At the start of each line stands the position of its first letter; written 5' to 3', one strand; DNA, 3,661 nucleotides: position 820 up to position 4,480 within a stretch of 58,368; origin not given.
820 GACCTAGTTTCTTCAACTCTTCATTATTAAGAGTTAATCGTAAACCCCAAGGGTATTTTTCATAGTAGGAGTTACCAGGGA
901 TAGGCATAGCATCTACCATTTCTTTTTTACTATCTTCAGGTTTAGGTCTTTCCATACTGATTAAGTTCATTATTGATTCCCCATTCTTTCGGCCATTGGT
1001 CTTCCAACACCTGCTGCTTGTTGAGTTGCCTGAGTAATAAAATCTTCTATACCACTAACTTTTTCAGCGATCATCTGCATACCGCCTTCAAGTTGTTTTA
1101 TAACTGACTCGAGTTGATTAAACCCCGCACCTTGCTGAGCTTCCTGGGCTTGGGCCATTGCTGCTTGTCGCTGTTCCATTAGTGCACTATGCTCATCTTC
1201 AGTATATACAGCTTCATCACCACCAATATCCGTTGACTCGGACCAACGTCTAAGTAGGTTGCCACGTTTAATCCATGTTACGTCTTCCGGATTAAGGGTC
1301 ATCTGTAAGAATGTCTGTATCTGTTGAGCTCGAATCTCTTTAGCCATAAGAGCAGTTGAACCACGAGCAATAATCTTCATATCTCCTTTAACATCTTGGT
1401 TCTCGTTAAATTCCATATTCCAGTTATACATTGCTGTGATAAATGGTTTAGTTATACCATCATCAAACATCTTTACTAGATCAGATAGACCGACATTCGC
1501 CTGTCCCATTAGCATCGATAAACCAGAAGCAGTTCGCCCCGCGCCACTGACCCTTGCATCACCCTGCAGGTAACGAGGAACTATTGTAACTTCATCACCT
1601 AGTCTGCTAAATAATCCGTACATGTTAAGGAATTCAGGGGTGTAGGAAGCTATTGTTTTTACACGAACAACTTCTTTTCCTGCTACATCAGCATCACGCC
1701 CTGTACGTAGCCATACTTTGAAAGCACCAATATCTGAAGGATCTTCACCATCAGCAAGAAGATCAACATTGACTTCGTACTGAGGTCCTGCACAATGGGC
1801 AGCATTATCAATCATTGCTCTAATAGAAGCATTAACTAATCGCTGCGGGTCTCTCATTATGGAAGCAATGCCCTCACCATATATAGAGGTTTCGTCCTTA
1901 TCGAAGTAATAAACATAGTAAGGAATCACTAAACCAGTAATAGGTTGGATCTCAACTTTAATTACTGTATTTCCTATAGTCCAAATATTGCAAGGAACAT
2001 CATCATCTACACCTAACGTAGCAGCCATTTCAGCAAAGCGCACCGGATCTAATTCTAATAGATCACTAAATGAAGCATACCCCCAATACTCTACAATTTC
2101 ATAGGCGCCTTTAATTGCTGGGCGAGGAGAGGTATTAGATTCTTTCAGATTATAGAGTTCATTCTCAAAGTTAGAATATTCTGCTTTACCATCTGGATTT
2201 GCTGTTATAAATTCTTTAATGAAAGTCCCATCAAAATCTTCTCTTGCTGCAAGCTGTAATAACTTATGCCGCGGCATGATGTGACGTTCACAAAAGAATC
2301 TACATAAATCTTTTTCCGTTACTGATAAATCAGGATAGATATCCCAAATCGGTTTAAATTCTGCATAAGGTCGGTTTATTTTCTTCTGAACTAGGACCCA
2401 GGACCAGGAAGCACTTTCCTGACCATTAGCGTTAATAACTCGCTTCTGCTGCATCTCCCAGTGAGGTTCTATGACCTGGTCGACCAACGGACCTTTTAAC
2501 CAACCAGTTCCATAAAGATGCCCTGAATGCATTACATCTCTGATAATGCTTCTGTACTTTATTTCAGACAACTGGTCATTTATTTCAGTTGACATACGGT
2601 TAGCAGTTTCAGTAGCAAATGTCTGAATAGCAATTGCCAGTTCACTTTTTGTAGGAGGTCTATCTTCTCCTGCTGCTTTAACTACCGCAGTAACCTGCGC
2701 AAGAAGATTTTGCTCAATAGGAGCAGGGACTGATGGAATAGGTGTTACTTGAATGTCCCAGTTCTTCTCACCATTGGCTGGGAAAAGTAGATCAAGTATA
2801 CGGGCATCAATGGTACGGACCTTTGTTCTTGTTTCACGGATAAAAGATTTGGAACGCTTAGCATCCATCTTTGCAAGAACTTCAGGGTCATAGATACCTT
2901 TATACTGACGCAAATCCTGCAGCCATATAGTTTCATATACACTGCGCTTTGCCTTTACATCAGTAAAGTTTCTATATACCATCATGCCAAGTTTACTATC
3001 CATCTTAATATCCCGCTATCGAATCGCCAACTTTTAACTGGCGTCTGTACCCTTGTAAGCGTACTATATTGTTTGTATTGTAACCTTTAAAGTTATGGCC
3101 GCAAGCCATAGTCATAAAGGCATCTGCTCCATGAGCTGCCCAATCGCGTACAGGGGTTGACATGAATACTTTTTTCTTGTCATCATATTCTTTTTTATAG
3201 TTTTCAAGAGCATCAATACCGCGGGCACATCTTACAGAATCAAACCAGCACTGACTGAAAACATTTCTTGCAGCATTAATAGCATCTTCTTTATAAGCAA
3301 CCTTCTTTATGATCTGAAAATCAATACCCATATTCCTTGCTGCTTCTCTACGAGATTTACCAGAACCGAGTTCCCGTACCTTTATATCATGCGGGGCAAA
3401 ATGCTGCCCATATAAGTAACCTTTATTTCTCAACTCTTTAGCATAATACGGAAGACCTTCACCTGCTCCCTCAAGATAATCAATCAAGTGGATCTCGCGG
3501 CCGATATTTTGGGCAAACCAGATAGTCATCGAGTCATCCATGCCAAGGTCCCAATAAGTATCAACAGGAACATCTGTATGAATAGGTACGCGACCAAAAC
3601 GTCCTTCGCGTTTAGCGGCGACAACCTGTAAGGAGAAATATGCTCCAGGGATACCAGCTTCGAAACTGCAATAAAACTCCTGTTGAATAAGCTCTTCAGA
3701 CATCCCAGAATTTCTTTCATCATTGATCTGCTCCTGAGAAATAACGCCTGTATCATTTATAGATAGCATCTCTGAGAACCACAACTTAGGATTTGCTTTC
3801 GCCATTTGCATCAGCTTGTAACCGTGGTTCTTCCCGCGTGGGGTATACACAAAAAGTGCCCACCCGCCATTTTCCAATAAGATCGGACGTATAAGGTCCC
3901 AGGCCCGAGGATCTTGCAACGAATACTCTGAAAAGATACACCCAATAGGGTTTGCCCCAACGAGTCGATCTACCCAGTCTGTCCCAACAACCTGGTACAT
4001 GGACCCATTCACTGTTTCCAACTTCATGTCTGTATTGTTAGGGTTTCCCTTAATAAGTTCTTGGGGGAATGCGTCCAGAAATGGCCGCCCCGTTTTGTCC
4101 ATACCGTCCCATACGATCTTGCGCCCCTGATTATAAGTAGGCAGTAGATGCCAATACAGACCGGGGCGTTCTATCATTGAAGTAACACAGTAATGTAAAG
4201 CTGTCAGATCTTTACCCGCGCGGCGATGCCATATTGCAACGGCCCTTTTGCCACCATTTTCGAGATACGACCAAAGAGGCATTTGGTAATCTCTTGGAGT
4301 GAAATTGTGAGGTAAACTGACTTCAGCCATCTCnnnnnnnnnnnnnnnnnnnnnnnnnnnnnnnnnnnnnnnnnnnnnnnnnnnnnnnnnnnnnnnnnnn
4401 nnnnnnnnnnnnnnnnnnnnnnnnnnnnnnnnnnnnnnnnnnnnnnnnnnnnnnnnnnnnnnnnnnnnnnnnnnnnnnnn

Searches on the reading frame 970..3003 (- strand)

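Call 16: search_protein_families(library=phrogs, proteins=[window:970-3003:-], max_evalue=0.001)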
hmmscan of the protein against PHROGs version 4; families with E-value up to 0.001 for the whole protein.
window:970-3003:- (677 aa): 2 families
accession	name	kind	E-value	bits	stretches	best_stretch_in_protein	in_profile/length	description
phrog_332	-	connector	3.7e-41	142.1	1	10-632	15-542/560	head-tail adaptor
phrog_1216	-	head and packaging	5.3e-20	72.5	1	151-633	178-626/714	portal protein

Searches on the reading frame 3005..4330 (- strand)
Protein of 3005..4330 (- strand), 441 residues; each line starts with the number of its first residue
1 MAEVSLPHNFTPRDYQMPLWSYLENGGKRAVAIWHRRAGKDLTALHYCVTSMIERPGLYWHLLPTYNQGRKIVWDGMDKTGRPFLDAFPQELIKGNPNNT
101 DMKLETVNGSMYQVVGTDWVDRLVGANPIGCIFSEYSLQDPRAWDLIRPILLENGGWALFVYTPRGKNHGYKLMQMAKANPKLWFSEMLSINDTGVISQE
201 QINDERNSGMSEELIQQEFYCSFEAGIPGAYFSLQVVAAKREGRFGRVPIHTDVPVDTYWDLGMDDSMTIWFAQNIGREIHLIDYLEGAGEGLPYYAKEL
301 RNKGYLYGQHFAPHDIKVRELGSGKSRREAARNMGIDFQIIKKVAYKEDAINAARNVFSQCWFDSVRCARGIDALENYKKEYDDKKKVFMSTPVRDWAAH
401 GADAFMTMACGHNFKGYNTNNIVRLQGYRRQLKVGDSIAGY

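Call 16: search_protein_families(library=phrogs, proteins=[window:3005-4330:-], max_evalue=0.001)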
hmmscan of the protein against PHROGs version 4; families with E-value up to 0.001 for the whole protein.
window:3005-4330:- (441 aa): 3 families
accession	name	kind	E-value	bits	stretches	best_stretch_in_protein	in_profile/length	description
phrog_2472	-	unknown function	2.7e-47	162.7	1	222-419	110-315/324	-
phrog_2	-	head and packaging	9.4e-23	81.8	1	6-425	261-604/807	terminase large subunit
phrog_29358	-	unknown function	0.00027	22.5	1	199-245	44-90/105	-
